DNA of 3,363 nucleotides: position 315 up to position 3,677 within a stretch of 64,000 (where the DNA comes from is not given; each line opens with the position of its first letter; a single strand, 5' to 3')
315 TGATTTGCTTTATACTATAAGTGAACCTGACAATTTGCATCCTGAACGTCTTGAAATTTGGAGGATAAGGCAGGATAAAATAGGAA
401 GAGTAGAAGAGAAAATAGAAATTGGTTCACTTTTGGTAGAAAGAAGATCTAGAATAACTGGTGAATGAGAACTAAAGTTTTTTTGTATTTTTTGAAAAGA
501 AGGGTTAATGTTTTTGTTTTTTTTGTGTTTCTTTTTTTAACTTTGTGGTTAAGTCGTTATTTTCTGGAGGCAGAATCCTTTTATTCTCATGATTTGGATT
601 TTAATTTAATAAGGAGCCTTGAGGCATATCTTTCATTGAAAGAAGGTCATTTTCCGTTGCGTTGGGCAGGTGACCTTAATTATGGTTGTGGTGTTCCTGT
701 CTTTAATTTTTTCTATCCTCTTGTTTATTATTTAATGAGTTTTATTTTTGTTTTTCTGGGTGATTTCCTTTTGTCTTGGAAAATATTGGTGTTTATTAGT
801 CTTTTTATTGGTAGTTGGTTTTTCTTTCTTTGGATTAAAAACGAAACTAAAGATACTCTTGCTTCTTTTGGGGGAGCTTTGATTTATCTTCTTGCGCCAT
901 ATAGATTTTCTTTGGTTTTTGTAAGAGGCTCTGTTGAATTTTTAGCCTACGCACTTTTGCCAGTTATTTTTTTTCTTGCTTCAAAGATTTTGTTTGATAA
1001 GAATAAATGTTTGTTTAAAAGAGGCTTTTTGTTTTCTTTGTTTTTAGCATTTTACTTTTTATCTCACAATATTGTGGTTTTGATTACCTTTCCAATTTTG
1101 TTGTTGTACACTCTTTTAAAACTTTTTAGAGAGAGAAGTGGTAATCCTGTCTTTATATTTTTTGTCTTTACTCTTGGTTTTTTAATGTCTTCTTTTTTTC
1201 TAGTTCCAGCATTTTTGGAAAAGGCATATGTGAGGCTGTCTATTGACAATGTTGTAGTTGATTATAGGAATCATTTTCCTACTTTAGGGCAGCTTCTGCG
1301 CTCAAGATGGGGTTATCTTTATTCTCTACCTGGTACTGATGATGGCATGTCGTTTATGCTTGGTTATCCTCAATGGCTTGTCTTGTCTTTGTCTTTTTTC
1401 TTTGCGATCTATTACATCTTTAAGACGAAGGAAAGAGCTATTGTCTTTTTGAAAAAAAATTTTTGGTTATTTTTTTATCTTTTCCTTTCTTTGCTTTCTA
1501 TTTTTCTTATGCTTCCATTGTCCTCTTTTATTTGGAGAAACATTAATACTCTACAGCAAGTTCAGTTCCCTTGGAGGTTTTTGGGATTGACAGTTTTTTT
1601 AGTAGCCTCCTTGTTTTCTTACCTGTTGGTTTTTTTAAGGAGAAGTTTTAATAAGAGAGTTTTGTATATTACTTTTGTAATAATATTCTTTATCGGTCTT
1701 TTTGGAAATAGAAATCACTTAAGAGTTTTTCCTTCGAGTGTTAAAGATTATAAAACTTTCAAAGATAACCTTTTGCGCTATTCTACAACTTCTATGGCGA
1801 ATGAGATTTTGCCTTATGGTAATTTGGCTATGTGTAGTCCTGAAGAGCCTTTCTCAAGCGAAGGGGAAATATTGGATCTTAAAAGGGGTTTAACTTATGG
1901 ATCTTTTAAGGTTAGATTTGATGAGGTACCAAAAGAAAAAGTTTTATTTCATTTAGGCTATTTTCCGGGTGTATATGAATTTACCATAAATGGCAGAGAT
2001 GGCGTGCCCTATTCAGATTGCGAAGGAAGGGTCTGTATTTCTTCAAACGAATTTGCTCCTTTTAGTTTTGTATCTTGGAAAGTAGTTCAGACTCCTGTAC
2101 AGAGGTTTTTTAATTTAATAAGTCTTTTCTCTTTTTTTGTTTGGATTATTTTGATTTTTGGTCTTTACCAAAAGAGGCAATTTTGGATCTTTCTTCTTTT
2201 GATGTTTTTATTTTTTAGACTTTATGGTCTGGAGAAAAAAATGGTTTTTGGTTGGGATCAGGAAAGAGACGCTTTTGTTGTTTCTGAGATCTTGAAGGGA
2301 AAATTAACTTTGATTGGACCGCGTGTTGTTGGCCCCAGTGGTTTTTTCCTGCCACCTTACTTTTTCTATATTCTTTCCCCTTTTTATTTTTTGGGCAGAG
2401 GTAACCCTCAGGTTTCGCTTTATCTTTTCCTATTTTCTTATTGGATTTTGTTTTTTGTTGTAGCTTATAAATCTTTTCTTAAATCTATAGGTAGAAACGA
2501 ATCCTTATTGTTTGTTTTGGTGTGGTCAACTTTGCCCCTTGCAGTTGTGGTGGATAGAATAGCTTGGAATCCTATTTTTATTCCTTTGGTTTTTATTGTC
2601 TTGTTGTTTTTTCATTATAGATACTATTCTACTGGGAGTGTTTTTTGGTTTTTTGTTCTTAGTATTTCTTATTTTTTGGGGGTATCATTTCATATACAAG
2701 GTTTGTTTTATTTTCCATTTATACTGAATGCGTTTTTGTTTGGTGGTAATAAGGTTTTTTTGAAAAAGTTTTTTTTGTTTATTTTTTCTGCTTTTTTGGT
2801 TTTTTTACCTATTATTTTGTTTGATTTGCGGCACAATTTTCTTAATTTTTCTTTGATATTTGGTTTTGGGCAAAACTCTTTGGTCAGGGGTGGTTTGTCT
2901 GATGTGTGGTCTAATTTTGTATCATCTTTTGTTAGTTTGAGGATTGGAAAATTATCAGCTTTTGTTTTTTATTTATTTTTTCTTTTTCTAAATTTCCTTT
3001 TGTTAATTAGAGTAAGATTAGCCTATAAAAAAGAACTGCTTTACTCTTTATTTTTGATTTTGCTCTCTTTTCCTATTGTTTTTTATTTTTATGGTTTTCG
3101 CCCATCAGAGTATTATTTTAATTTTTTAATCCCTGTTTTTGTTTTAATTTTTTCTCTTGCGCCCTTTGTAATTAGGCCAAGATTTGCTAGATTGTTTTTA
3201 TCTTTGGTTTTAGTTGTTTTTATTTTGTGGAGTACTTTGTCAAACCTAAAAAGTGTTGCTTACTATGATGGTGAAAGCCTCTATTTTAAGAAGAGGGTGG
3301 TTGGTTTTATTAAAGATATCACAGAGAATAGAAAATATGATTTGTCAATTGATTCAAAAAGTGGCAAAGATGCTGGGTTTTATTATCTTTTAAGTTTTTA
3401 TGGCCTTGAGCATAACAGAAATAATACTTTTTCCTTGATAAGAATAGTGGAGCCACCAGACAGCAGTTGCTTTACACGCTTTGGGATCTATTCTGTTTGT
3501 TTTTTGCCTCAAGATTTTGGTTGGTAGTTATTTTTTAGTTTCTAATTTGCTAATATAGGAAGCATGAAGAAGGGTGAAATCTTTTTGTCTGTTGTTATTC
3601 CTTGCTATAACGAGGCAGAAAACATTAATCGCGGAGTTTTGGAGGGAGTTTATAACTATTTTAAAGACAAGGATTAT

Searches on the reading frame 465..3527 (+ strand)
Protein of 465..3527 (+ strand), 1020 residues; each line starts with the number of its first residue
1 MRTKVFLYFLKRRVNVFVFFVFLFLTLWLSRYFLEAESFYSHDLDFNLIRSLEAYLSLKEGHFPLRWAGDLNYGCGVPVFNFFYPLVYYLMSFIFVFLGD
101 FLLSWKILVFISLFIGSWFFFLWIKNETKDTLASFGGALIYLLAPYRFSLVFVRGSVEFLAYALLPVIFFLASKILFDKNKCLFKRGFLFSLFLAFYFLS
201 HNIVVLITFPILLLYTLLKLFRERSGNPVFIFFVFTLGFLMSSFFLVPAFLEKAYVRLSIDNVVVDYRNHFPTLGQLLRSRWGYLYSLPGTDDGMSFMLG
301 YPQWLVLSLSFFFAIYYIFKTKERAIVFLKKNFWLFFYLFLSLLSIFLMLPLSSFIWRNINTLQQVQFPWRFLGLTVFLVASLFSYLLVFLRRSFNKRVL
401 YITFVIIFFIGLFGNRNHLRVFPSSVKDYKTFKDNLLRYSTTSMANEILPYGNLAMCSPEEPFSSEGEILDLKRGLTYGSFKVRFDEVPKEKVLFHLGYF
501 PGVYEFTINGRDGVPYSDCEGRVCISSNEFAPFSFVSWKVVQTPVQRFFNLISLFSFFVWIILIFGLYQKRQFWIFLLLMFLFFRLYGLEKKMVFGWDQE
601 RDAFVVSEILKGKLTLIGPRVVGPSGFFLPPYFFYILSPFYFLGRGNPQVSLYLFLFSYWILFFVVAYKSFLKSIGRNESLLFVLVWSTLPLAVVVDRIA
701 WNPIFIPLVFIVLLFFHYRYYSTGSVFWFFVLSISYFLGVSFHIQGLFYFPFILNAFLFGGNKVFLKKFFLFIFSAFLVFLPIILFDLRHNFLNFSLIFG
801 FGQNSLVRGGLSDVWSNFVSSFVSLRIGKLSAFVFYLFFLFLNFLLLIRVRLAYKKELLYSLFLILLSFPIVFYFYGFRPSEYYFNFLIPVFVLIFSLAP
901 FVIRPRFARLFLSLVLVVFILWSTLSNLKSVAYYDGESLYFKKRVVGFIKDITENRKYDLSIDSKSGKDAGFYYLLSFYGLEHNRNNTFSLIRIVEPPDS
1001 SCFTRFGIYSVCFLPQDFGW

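Call 4: search_protein_families(library=pfam, proteins=[window:465-3527:+], max_evalue=0.1)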
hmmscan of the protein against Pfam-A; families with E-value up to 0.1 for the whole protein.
window:465-3527:+ (1020 aa): 1 family
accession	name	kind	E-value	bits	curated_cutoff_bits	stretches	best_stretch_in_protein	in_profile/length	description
PF10131.15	PTPS_related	-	0.00017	20.7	26.4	1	80-358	1-261/621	6-pyruvoyl-tetrahydropterin synthase related domain; membrane protein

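Call 5: search_protein_families(library=ncbifam, proteins=[window:465-3527:+], max_evalue=0.1)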
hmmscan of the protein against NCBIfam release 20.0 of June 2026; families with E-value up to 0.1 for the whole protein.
window:465-3527:+ (1020 aa): 0 families

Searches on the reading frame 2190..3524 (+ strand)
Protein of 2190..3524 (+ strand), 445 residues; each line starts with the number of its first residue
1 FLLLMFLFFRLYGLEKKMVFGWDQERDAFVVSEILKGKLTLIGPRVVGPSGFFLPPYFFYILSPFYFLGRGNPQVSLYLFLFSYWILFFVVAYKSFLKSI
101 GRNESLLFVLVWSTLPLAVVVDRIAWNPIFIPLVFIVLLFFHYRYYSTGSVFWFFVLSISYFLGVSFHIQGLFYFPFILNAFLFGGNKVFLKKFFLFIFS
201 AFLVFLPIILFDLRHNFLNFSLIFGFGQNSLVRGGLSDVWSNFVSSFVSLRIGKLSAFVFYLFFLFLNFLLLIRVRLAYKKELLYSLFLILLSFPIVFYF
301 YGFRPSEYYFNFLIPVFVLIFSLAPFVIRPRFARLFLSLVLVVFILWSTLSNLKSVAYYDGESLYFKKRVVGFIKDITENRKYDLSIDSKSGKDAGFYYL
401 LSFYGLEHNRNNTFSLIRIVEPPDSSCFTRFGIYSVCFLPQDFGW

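Call 61: search_protein_families(library=pfam, proteins=[window:2190-3524:+], max_evalue=10)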
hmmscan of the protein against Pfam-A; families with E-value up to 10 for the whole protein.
window:2190-3524:+ (445 aa): 2 families
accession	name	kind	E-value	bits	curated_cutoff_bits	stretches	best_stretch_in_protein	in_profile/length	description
PF13231.12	PMT_2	-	0.0066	17.1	26.1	1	55-209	3-158/160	Dolichyl-phosphate-mannose-protein mannosyltransferase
PF25258.1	DUF7859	-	0.052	13.9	27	1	119-145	4-30/49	Family of unknown function (DUF7859)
